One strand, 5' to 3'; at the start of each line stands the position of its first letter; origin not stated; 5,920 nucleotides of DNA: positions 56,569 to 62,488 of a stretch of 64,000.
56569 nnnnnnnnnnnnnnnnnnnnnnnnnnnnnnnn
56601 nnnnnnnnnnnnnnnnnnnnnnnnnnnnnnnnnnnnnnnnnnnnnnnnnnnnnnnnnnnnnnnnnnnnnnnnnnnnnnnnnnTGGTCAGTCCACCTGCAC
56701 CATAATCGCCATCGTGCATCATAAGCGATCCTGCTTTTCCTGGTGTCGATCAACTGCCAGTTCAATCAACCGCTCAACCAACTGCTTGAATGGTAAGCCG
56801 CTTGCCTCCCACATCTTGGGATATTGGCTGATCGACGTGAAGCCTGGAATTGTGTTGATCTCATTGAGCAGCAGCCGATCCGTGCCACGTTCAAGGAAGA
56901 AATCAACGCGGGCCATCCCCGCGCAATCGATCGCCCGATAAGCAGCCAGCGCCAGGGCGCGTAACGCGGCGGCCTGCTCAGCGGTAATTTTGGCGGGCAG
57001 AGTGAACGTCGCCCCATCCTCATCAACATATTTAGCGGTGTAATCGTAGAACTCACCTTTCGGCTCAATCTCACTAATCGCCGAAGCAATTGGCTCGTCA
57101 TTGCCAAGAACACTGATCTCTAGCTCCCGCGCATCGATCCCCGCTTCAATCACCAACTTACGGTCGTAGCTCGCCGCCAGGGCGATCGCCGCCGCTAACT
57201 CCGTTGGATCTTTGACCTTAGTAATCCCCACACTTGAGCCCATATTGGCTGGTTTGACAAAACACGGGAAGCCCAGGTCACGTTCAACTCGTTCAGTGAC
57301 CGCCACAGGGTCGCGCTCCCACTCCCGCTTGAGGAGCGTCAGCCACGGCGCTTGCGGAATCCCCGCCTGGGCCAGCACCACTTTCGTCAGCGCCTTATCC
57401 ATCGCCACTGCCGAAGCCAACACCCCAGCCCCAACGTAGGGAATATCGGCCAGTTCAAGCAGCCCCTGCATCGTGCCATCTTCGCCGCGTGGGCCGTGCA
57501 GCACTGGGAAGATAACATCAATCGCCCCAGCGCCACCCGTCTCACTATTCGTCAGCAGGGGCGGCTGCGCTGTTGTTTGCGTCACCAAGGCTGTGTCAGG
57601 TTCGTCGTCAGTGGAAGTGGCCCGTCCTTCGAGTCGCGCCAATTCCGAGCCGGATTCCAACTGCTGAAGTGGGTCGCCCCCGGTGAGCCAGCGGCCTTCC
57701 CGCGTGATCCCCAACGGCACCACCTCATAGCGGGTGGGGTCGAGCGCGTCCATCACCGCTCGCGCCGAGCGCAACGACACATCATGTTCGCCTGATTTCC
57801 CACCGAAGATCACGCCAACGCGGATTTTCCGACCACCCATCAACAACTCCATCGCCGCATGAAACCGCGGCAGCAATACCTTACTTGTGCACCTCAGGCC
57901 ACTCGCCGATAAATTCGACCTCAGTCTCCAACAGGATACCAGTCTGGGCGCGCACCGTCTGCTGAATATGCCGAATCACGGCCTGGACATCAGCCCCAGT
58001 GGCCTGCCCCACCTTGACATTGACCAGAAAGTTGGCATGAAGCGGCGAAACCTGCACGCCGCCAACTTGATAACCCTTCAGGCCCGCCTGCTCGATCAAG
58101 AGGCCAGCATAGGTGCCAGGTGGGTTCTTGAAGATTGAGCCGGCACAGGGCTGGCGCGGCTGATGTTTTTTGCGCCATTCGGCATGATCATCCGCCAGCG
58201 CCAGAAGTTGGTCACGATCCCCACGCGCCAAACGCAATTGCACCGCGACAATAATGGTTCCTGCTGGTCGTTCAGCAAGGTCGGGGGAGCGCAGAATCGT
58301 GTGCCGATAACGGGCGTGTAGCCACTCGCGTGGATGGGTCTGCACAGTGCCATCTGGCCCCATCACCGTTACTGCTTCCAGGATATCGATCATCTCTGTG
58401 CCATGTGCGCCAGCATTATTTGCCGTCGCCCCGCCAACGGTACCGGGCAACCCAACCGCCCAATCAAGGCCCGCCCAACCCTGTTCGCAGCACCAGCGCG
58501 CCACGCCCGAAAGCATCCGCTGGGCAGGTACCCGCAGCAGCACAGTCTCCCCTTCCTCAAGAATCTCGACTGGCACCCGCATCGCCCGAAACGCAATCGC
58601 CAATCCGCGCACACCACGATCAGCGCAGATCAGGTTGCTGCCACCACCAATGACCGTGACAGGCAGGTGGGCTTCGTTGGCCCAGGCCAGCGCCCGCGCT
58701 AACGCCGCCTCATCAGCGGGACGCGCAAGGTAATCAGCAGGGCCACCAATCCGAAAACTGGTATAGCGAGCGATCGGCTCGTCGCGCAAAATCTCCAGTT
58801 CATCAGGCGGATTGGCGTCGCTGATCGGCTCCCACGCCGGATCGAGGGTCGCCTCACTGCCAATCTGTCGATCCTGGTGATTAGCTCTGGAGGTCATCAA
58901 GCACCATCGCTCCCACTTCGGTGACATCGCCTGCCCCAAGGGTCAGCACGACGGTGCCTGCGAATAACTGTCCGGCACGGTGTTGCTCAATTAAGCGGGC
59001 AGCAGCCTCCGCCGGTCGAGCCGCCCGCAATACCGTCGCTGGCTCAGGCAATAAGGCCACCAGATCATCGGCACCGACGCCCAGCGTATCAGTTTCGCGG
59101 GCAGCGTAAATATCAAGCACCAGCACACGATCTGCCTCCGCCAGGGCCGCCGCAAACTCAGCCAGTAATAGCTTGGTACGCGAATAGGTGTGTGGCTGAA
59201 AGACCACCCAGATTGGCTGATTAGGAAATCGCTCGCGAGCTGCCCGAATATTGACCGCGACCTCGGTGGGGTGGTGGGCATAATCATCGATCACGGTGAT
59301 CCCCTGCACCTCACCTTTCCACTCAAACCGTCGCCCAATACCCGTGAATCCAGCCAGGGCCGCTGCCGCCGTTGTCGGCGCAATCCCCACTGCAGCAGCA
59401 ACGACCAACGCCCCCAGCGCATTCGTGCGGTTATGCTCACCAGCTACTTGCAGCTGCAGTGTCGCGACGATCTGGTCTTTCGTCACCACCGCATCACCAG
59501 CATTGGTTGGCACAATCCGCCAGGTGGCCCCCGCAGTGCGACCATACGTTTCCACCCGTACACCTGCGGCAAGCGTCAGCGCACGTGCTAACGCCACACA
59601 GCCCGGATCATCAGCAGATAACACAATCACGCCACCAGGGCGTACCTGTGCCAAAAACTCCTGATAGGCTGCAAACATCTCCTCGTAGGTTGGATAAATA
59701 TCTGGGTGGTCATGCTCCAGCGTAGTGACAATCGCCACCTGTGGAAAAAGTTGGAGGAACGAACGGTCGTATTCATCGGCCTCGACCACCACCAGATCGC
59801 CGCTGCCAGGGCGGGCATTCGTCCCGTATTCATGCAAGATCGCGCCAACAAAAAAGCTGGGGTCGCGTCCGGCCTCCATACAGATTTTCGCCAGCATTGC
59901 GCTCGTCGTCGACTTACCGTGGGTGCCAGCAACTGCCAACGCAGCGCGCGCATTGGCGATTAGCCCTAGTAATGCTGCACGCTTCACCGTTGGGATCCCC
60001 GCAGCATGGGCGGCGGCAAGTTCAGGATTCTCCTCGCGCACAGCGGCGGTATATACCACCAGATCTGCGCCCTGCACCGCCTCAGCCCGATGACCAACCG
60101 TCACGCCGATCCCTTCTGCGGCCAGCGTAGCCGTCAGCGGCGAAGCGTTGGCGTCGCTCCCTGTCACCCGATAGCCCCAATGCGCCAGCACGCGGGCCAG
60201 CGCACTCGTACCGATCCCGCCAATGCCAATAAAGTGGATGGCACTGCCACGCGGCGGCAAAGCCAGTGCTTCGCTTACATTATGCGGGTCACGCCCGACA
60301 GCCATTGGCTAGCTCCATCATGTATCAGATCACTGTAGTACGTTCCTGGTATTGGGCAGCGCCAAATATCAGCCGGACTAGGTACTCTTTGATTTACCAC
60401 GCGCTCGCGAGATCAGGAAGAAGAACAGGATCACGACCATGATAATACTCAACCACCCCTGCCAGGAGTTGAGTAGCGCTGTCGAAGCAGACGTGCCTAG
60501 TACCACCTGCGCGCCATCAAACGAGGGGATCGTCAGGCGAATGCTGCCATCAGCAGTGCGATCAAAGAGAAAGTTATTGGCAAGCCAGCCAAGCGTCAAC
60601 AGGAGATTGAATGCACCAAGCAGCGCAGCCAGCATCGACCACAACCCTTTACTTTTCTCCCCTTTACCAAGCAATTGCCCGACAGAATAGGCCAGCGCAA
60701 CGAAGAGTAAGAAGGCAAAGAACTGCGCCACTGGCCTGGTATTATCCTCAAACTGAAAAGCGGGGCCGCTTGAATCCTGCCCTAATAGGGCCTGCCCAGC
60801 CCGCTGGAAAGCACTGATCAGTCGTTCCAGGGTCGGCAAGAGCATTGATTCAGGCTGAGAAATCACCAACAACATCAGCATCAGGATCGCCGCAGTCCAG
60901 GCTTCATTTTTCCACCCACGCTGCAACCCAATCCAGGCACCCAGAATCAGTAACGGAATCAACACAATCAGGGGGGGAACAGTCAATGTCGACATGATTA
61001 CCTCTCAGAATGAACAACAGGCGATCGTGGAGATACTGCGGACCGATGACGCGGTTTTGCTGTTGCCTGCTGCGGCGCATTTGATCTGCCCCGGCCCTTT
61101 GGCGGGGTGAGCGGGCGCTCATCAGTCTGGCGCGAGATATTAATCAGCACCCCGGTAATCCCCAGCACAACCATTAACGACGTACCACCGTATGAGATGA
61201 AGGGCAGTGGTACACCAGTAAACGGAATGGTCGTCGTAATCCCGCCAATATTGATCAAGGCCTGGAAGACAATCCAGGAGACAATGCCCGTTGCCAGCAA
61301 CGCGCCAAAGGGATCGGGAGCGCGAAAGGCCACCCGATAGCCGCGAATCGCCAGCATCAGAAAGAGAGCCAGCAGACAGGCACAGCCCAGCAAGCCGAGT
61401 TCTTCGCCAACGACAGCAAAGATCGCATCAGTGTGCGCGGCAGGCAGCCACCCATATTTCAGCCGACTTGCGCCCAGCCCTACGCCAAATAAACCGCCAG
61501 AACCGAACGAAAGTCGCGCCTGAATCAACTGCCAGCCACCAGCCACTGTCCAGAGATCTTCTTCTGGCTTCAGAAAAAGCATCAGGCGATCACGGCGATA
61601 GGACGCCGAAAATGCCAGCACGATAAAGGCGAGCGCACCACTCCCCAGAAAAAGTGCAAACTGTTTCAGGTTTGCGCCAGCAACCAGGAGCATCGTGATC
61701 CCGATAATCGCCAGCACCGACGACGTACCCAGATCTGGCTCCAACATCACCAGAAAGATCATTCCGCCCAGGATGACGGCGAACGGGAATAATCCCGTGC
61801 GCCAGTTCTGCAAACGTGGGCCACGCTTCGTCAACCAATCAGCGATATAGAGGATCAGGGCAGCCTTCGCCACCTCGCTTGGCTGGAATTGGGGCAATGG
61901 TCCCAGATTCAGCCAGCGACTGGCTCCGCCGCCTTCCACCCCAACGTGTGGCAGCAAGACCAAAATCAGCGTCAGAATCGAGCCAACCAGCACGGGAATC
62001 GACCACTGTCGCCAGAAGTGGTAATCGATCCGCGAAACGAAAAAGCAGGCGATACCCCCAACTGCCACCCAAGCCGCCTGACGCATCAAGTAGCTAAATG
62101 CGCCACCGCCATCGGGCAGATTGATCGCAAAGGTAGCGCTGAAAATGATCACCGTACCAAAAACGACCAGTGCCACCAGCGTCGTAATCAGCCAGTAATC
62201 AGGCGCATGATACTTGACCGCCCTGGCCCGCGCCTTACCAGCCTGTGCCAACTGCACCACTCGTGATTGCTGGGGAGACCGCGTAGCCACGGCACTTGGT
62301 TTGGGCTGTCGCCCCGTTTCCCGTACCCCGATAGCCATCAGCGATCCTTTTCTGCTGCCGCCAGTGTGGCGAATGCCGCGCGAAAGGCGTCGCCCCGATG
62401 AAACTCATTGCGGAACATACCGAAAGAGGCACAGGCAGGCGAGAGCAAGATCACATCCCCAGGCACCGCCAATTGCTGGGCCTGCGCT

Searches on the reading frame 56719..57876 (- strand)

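Call 46: search_protein_families(library=pfam, proteins=[window:56719-57876:-], max_evalue=0.00001)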
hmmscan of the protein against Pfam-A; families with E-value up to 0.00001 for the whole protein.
window:56719-57876:- (385 aa): 4 families
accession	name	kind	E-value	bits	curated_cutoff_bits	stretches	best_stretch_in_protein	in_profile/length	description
PF07478.18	Dala_Dala_lig_C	-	4.6e-75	252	24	1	168-372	2-204/204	D-ala D-ala ligase C-terminus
PF01820.27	Dala_Dala_lig_N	-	5e-37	127.5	34.6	1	19-150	1-121/121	D-ala D-ala ligase N-terminus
PF02222.28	ATP-grasp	-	5.2e-10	39.7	27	1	169-341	4-160/179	ATP-grasp domain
PF02786.22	CPSase_L_D2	-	2.1e-06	27.8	19.8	1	195-342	31-178/211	Carbamoyl-phosphate synthase L chain, ATP binding domain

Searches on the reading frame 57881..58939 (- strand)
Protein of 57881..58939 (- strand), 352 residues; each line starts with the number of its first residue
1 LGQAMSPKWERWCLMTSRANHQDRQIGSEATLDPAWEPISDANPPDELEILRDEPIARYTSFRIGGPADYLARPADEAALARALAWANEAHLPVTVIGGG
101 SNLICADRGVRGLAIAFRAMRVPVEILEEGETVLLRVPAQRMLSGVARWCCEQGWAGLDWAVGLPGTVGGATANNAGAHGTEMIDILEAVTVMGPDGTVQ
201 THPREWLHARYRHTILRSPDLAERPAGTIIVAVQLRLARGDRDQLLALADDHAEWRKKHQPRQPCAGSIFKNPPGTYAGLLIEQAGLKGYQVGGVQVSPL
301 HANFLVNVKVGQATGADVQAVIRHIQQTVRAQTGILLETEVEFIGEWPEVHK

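Call 46: search_protein_families(library=pfam, proteins=[window:57881-58939:-], max_evalue=0.00001)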
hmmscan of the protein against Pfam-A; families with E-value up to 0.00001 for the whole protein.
window:57881-58939:- (352 aa): 2 families
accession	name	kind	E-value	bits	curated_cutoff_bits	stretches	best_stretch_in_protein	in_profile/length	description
PF02873.21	MurB_C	-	6.3e-32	110.1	27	1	250-344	7-99/99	UDP-N-acetylenolpyruvoylglucosamine reductase, C-terminal domain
PF01565.28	FAD_binding_4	-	8.2e-22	77.8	26.4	1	69-201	2-137/139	FAD binding domain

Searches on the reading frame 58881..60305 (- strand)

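Call 47: search_protein_families(library=pfam, proteins=[window:58881-60305:-], max_evalue=0.00001)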
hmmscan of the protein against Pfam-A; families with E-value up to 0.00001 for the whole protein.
window:58881-60305:- (474 aa): 3 families
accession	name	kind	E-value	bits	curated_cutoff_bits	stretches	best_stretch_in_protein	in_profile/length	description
PF01225.30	Mur_ligase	-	2.5e-25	89.1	21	1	23-119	2-93/95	Mur ligase family, catalytic domain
PF08245.18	Mur_ligase_M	-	1.2e-20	74.7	24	1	125-303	1-200/200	Mur ligase middle domain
PF02875.26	Mur_ligase_C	-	5.1e-19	69.8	28.4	1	325-459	1-127/127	Mur ligase, glutamate ligase domain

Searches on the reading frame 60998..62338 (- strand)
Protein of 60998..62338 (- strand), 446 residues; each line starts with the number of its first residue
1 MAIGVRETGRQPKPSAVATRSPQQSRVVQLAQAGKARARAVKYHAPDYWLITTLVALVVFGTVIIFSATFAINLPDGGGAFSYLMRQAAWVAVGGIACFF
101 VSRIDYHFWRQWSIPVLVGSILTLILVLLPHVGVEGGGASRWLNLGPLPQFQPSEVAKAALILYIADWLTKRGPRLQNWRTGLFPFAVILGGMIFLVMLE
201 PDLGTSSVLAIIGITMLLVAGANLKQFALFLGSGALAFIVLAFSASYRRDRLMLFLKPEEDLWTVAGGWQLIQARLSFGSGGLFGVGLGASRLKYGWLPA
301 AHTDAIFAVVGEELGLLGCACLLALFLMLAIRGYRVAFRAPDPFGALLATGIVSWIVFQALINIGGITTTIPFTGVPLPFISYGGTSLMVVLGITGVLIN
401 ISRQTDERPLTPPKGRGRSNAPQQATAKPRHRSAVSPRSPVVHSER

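Call 47: search_protein_families(library=pfam, proteins=[window:60998-62338:-], max_evalue=0.00001)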
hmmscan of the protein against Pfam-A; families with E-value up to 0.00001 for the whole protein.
window:60998-62338:- (446 aa): 1 family
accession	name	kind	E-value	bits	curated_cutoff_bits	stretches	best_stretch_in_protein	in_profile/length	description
PF01098.24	FTSW_RODA_SPOVE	-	2.7e-100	336.3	26.4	1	50-405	3-354/356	Cell cycle protein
